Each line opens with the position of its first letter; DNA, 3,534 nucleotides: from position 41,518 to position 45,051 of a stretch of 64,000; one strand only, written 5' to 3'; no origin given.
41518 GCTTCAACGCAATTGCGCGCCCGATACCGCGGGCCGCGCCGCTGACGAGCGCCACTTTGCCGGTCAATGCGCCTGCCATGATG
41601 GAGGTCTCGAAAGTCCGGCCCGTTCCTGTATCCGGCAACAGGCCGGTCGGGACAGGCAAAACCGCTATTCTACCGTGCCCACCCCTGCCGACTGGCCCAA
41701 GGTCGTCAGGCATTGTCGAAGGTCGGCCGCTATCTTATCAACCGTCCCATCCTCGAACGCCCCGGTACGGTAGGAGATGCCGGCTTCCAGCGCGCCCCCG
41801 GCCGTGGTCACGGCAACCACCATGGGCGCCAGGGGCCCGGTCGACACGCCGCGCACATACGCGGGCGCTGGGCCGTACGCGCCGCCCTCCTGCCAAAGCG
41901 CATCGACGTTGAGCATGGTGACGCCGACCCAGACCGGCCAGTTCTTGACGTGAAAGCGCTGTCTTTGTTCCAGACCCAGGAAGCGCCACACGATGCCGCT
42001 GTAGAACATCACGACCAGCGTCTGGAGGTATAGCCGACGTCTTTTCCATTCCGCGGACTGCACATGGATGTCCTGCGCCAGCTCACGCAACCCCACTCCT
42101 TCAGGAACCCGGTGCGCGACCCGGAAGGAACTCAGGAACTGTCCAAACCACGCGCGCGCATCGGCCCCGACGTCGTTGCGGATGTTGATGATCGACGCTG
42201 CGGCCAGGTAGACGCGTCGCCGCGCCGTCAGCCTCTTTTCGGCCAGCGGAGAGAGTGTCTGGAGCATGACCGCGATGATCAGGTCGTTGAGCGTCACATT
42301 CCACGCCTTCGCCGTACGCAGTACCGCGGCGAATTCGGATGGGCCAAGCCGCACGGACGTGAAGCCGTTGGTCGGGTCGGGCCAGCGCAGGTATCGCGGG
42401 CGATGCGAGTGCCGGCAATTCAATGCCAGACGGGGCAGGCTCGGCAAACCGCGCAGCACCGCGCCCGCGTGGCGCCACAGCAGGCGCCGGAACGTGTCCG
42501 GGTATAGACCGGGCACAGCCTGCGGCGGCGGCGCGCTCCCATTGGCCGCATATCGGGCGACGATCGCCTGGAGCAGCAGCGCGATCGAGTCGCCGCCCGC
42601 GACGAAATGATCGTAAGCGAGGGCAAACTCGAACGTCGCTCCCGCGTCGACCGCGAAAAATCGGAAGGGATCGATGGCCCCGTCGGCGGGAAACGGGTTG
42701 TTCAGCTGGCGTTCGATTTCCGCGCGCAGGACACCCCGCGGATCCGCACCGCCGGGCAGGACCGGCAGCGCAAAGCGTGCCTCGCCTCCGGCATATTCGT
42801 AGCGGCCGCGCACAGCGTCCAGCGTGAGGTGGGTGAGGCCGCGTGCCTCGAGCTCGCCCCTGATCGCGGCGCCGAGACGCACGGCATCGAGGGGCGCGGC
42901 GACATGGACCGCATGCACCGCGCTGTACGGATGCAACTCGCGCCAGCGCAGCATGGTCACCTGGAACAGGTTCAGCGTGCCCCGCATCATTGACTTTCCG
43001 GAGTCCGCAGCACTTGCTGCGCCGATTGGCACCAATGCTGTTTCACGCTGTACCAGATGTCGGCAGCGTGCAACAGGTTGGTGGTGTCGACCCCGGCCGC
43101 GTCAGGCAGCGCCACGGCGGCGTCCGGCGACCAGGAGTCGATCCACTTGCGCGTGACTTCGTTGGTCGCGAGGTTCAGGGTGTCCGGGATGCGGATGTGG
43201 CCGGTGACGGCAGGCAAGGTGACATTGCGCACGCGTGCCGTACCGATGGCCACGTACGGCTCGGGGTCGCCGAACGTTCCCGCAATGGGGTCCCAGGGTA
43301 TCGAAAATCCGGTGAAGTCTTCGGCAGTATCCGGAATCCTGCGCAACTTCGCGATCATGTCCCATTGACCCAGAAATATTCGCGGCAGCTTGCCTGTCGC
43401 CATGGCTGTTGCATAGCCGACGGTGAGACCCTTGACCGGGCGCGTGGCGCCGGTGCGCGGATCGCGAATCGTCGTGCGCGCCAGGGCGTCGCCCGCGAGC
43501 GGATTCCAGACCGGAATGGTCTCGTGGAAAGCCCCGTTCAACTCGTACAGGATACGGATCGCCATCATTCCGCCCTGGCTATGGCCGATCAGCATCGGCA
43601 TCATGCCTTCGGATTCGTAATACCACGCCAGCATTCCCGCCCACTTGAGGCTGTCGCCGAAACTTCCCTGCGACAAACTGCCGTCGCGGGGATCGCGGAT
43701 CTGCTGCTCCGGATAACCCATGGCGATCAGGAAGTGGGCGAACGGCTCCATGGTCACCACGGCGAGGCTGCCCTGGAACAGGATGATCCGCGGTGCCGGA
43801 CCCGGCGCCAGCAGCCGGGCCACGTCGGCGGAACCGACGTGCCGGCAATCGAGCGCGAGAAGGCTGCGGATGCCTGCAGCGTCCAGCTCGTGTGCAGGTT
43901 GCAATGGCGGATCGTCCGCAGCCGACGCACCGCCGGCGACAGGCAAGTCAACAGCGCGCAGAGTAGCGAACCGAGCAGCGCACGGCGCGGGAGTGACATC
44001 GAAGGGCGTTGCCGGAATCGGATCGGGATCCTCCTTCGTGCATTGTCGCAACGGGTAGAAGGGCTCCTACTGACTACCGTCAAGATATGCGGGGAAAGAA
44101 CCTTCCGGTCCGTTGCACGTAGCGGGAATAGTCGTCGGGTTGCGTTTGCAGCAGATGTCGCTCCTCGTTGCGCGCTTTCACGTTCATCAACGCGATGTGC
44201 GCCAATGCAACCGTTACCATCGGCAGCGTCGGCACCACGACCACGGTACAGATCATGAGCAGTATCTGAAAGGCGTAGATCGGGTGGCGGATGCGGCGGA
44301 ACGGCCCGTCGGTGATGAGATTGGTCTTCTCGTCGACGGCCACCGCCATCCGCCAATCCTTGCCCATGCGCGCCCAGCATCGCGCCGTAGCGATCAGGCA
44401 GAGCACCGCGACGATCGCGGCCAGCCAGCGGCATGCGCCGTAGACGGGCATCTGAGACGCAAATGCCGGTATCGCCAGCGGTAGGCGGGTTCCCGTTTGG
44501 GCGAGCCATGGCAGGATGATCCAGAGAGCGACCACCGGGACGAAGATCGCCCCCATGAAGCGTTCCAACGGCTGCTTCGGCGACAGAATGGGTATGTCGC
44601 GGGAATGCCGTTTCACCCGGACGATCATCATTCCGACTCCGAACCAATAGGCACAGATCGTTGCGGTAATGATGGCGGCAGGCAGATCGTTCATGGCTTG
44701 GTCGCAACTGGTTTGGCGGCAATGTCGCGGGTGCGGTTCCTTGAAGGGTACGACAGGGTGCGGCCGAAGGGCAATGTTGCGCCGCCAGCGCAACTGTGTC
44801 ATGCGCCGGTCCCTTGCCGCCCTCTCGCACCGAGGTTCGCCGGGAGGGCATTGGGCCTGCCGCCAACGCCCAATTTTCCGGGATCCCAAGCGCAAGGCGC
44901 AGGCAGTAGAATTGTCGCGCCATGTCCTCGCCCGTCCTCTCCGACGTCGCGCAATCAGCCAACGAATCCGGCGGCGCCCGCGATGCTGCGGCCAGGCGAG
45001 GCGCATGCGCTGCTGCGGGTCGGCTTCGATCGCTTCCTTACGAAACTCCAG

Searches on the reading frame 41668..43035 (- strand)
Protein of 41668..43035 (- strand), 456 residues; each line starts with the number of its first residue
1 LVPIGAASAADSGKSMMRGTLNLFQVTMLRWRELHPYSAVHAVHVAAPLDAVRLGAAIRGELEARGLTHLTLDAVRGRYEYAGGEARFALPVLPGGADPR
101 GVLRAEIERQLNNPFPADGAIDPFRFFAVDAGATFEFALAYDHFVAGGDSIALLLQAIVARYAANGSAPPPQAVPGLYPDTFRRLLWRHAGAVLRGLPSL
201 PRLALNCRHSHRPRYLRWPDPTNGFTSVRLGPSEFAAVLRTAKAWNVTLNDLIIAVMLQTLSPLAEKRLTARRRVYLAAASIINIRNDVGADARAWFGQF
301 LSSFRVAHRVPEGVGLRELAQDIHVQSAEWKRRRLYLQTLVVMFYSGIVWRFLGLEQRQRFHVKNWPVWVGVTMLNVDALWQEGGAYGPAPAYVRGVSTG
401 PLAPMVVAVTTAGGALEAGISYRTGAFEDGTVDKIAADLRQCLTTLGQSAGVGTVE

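Call 10: search_protein_families(library=pfam, proteins=[window:41668-43035:-], max_evalue=0.001)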
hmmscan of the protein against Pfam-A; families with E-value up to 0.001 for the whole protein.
window:41668-43035:- (456 aa): 0 families

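Call 34: search_protein_families(library=ncbifam, proteins=[window:41668-43035:-], max_evalue=1)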
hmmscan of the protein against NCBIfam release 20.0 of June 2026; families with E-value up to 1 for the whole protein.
window:41668-43035:- (456 aa): 0 families

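Call 35: search_solved_structures(query=window:41668-43035:-, max_evalue=10)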
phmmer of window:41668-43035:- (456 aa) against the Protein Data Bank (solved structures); distinct sequences matched with E-value up to 10: 1.
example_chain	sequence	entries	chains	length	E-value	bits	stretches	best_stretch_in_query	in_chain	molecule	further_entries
6was_H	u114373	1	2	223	1.2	11.1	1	357-420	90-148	GN1_PA8 Fab Heavy chain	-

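Call 37: search_protein_families(library=pfam, proteins=[window:41668-43035:-], max_evalue=10)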
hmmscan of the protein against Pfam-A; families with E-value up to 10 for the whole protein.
window:41668-43035:- (456 aa): 3 families
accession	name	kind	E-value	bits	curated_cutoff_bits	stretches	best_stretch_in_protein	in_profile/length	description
PF00668.25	Condensation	-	0.0025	17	30.6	2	227-266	229-268/456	Condensation domain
PF16911.10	PapA_C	-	0.06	13.2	30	1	225-326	7-106/203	Phthiocerol/phthiodiolone dimycocerosyl transferase C-terminus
PF21102.3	DprA_N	-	0.11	12.6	22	1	179-204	18-42/64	DprA-like N-terminal HHH domain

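Call 77: predict_structure(alignment_id=A2)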
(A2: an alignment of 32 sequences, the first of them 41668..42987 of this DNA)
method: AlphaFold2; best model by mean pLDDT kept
length: 440 residues; sequences in the alignment: 32
mean_pLDDT: 92.0   pTM: 0.92
mean pLDDT of the five models: 92.0, 91.7, 91.4, 90.8, 90.6
residues with pLDDT >= 90: 345; 70-90: 79; 50-70: 11; < 50: 5
segments of 3 or more residues with pLDDT < 50: 436-440
pLDDT, mean of each block of 10 residues (from residue 1): 90 90 97 97 94 94 93 96 97 97 95 98 96 95 89 75 73 91 91 92 93 96 97 98 94 89 94 86 92 92 97 93 90 92 90 96 90 94 93 97 97 97 94 52
secondary structure, 60 per line:
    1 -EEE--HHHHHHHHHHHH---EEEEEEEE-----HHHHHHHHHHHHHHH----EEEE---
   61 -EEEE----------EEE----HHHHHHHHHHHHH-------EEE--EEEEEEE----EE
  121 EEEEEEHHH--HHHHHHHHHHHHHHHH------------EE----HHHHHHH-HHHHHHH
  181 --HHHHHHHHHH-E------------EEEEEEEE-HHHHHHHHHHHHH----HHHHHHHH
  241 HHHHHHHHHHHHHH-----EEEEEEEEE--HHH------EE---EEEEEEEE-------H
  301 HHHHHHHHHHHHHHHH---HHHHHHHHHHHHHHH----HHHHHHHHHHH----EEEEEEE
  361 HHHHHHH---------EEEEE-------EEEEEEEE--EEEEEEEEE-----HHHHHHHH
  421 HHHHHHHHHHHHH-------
elements in order: E2-4 H7-18 E22-29 H35-49 E54-57 E62-65 E76-78 H83-95 E103-105 E108-114 E119-126 H132-147 H166-172 H174-180 H183-192 E207-214 H216-228 H233-254 E260-268 E285-292 H300-316 H320-334 H339-349 E354-360 H361-367 E377-381 E389-396 E399-407 H413-433

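Call 79: fold_search(model_id=the predicted structure, library=pdb)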
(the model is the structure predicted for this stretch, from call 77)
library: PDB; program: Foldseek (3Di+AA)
matches with E <= 10: 600; with E <= 0.001: 308
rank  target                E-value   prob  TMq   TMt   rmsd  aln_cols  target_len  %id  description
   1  5t3e_A                2.9e-21  1.00  0.71  0.72   5.9       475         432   14  Crystal structure of a nonribosomal peptide synthetase heterocyclization domain. (released 2016-11-02)
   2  7ly7_A                2.0e-20  1.00  0.70  0.36   6.2       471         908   15  Crystal structure of the elongation module of the bacillamide NRPS, BmdB, in complex with the oxidase BmdC (released 2022-02-02)
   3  5t3e_B                2.5e-20  1.00  0.71  0.72   5.6       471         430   15  Crystal structure of a nonribosomal peptide synthetase heterocyclization domain. (released 2016-11-02)
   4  8s6l                  4.7e-20  1.00  0.74  0.75   4.9       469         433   16  AzeD dehydratase of Pseudomonas aeruginosa (released 2025-03-12)
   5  7ly4_E                5.0e-20  1.00  0.68  0.39   6.4       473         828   15  Cryo-EM structure of the elongation module of the bacillamide NRPS, BmdB, in complex with the oxidase, BmdC (released 2022-02-02)
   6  9uay_A                1.3e-19  1.00  0.59  0.60   7.1       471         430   18  Crystal structure of CmnI (released 2026-03-11)
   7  6p1j_A                1.5e-19  1.00  0.62  0.32   6.6       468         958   14  The structure of condensation and adenylation domains of teixobactin-producing nonribosomal peptide synthetase Txo2 se (released 2019-05-29)
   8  9uay_B                2.4e-19  1.00  0.56  0.59   7.2       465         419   17  Crystal structure of CmnI (released 2026-03-11)
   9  4tx3_B                2.6e-19  1.00  0.59  0.57   7.2       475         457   17  Complex of the X-domain and OxyB from Teicoplanin Biosynthesis (released 2015-02-04)
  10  7r9x_A                2.7e-19  1.00  0.63  0.66   6.3       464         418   18  Crystal structure of a dehydrating condensation domain, AmbE-CmodAA, involved in nonribosomal peptide synthesis (released 2022-07-13)
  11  8f7f                  3.6e-19  1.00  0.57  0.58   8.0       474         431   13  The condensation domain of surfactin A synthetase C in space group P43212 (released 2023-11-22)
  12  4jn5_A                4.3e-19  1.00  0.63  0.64   6.6       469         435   17  Crystal structures of the first condensation domain of the CDA synthetase (released 2013-06-19)
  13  6p1j_B                5.1e-19  1.00  0.61  0.32   6.5       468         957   14  The structure of condensation and adenylation domains of teixobactin-producing nonribosomal peptide synthetase Txo2 se (released 2019-05-29)
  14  9up2_A                5.7e-19  1.00  0.64  0.21   6.2       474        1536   18  PvdL-E2-C3-A3-PCP3 in complex with MLP (NRPS cross-module) (released 2026-04-01)
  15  9lcq_A                6.8e-19  1.00  0.51  0.21   8.4       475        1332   17  PvdL-E2-C3-A3(R3393A) in complex with MLP (NRPS cross-module) (released 2026-01-07)
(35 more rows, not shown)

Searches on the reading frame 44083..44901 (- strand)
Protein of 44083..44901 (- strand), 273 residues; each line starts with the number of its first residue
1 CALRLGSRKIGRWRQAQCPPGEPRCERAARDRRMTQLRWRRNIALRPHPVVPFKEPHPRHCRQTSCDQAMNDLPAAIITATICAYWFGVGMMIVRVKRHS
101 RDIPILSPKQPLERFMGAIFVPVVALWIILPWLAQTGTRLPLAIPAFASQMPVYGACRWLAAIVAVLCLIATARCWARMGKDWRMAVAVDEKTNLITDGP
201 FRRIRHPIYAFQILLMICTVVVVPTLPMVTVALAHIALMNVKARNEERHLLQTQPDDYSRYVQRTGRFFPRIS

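Call 37: search_protein_families(library=pfam, proteins=[window:44083-44901:-], max_evalue=10)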
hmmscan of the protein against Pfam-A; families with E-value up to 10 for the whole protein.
window:44083-44901:- (273 aa): 3 families
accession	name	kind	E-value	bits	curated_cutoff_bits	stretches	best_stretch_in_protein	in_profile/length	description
PF04140.19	ICMT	-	5.1e-10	40.1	24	1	166-251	6-94/95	Isoprenylcysteine carboxyl methyltransferase (ICMT) family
PF04191.18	PEMT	-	5.8e-07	30.3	25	1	161-251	6-99/105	Phospholipid methyltransferase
PF06966.17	DUF1295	-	0.054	13.4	20.4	1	133-264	92-234/235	Protein of unknown function (DUF1295)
